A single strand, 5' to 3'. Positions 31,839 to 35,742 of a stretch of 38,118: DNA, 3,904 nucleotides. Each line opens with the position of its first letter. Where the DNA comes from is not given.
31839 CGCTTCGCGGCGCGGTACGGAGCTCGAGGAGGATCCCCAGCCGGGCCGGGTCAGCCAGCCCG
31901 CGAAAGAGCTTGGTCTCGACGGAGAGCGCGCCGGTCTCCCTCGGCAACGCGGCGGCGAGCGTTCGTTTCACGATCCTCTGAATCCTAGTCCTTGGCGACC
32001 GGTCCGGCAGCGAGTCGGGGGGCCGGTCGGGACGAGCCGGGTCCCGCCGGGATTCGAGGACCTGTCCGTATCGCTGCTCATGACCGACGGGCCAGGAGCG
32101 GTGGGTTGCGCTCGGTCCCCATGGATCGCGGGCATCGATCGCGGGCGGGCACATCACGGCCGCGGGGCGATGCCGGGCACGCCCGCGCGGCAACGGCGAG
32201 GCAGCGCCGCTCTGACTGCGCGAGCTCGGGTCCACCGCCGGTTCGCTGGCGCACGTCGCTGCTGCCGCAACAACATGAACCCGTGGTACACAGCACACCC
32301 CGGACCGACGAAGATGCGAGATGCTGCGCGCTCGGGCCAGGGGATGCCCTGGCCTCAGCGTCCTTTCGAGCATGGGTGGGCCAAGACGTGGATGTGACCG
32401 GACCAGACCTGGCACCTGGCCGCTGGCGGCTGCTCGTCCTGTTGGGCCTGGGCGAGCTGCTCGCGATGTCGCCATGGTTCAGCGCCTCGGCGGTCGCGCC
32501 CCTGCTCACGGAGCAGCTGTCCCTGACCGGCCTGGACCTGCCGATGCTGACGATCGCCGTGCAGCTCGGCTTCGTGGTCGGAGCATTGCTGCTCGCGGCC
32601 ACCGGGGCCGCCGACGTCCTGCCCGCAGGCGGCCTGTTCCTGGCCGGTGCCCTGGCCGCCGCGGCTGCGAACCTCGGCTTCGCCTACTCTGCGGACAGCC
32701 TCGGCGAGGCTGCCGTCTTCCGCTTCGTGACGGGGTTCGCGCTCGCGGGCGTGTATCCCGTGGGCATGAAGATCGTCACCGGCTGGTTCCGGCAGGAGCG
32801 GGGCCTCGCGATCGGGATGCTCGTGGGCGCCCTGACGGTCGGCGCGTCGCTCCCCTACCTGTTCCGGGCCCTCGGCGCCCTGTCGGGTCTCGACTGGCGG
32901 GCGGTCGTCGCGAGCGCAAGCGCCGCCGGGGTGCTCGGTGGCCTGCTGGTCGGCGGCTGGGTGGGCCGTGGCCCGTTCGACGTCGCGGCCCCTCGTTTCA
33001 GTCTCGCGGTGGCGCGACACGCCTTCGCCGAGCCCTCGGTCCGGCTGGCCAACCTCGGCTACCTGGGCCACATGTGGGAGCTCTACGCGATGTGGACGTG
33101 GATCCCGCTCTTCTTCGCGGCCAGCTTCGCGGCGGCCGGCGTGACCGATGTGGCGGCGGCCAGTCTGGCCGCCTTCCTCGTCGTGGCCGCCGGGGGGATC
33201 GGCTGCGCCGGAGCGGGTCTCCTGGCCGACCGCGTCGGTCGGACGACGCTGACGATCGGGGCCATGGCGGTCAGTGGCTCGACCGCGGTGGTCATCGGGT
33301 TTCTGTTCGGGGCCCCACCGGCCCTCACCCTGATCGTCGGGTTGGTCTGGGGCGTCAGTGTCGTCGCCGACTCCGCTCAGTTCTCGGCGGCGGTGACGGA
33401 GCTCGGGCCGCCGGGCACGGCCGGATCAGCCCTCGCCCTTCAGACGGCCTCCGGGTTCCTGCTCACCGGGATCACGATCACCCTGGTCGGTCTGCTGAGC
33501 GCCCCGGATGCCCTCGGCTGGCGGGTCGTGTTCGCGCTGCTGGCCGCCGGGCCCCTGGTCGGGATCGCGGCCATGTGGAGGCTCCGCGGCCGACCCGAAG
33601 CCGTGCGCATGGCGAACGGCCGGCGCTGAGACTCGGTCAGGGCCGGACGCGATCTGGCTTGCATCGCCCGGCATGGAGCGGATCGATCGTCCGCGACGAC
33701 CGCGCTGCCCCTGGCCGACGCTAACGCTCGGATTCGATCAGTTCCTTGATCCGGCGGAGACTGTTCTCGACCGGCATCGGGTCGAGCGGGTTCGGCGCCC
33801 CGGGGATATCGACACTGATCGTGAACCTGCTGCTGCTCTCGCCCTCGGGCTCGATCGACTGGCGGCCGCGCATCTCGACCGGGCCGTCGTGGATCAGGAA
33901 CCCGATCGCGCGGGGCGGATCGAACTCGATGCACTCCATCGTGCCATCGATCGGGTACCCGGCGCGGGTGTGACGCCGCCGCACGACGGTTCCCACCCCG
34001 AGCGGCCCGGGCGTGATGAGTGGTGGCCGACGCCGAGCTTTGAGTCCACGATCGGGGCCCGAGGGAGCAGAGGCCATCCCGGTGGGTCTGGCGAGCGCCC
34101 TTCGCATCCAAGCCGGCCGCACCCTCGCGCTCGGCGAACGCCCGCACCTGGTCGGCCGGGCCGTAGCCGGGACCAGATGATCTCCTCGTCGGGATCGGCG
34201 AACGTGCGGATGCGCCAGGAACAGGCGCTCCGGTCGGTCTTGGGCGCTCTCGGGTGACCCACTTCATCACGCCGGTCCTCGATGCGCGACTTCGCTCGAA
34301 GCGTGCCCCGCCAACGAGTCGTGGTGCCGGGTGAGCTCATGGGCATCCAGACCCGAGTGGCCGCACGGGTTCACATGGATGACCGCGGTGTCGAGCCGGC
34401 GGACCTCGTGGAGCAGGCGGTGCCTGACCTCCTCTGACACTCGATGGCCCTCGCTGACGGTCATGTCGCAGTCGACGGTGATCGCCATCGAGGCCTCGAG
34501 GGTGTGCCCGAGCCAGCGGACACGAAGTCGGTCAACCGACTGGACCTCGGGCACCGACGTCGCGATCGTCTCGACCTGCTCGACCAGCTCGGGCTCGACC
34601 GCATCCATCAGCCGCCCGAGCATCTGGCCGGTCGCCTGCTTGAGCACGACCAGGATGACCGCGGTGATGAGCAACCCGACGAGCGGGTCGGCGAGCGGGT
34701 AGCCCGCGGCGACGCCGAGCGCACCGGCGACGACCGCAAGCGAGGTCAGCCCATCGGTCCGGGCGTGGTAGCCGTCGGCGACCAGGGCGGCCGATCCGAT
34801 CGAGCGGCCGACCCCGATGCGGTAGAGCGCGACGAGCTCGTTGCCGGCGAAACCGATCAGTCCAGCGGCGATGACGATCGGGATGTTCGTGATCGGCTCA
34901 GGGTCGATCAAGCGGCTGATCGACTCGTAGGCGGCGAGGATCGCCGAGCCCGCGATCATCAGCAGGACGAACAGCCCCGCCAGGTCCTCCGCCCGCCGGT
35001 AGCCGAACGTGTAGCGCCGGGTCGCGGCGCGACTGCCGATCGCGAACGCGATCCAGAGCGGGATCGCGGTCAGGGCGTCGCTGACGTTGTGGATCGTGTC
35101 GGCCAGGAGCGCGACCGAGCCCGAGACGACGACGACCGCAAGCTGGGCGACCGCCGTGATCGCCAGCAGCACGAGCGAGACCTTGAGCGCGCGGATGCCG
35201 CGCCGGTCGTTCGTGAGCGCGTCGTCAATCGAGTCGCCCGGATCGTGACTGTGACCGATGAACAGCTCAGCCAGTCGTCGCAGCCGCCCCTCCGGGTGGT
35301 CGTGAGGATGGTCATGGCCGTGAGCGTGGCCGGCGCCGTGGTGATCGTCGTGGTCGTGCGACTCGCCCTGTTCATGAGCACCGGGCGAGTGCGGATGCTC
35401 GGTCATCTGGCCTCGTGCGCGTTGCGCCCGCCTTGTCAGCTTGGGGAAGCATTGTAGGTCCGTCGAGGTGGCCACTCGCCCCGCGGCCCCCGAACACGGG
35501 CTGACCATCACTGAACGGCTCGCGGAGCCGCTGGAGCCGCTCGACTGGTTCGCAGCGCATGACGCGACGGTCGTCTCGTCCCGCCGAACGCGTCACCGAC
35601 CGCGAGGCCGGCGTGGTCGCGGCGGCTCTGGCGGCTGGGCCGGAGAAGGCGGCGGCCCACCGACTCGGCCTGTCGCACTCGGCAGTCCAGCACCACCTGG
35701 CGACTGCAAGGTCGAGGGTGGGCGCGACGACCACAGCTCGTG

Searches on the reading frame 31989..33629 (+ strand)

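Call 62: search_protein_families(library=pfam, proteins=[window:31989-33629:+], max_evalue=0.001)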
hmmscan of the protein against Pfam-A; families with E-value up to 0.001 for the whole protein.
window:31989-33629:+ (546 aa): 1 family
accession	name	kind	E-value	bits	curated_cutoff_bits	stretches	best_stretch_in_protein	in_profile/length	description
PF07690.21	MFS_1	-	1.2e-18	67.6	33.4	2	154-492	3-342/347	Major Facilitator Superfamily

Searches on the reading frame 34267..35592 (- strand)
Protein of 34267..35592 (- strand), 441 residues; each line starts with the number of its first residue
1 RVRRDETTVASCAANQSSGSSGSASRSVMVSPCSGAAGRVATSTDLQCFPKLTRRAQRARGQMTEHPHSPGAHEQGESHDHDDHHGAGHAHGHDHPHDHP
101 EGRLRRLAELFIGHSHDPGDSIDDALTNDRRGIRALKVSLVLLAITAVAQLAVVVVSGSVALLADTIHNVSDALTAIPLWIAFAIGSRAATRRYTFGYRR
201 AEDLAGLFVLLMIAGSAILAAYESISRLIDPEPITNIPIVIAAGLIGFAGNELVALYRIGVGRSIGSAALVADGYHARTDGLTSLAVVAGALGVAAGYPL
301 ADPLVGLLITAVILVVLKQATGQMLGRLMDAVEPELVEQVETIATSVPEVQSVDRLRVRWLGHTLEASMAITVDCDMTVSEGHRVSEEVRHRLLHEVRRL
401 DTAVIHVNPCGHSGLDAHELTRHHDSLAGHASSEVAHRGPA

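Call 62: search_protein_families(library=pfam, proteins=[window:34267-35592:-], max_evalue=0.001)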
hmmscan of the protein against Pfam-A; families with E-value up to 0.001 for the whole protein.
window:34267-35592:- (441 aa): 2 families
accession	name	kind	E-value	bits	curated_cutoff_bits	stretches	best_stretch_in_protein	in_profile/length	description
PF01545.26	Cation_efflux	-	1.1e-40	139.9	26.6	1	136-316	1-185/198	Cation efflux family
PF16916.11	ZT_dimer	-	5.7e-16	58.7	26.7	1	333-410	2-78/78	Dimerisation domain of Zinc Transporter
